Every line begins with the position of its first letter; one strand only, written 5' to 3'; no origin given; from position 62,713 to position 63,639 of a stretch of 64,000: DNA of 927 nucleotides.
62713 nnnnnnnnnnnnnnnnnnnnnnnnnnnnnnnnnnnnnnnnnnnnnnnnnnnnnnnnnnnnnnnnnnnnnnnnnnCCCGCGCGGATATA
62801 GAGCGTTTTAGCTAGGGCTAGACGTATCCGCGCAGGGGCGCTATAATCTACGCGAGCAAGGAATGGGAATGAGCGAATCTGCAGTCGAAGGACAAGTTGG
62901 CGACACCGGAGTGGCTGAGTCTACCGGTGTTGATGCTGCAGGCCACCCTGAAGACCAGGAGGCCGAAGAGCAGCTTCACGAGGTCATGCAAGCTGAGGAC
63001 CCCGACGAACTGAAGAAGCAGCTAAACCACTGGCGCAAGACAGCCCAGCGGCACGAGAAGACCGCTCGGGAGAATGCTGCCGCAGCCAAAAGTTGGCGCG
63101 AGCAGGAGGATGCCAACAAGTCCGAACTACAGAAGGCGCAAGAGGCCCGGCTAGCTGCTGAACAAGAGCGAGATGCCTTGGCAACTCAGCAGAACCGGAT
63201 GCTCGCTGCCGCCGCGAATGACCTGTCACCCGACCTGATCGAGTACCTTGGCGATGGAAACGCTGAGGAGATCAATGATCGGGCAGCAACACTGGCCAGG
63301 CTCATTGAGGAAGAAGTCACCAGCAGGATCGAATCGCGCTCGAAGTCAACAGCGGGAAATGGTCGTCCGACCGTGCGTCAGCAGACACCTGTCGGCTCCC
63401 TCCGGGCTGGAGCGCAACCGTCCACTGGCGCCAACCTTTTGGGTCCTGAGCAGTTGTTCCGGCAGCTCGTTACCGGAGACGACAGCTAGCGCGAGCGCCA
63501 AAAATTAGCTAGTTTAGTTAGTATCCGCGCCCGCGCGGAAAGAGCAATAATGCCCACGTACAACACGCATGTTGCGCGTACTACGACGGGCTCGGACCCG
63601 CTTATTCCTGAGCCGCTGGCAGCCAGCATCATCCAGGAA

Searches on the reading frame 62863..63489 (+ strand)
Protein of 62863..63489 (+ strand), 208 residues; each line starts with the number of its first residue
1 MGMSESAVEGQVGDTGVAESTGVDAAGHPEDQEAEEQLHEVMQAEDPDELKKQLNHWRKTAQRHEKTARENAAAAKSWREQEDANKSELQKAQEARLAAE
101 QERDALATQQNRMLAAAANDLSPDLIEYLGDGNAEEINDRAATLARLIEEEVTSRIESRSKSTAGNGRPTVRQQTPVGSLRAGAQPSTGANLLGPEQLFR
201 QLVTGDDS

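Call 16: find_encoding_contigs(protein=window:62863-63489:+, flank=10000, max_places=3)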
Protein window:62863-63489:+ (208 aa): 8 contigs read that carry it; 3 places shown.
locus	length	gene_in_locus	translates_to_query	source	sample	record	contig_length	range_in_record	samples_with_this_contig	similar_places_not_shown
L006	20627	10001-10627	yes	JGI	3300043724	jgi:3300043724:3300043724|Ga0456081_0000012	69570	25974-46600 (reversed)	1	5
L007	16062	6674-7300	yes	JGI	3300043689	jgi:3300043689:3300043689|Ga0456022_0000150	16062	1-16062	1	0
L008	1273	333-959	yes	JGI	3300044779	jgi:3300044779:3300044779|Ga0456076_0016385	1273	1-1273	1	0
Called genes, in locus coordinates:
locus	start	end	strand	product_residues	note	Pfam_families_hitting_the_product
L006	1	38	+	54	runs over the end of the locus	-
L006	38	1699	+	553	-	-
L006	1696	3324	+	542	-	PF05133:SPP1_portal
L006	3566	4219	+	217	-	PF25310:VG15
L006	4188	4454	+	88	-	-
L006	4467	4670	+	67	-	-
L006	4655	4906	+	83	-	-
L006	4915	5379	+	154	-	PF23140:Gp80 (weak)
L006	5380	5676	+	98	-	-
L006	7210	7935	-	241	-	-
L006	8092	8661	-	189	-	-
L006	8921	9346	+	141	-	-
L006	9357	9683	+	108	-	-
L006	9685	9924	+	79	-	-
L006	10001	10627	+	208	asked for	-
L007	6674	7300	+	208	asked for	-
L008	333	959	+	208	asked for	-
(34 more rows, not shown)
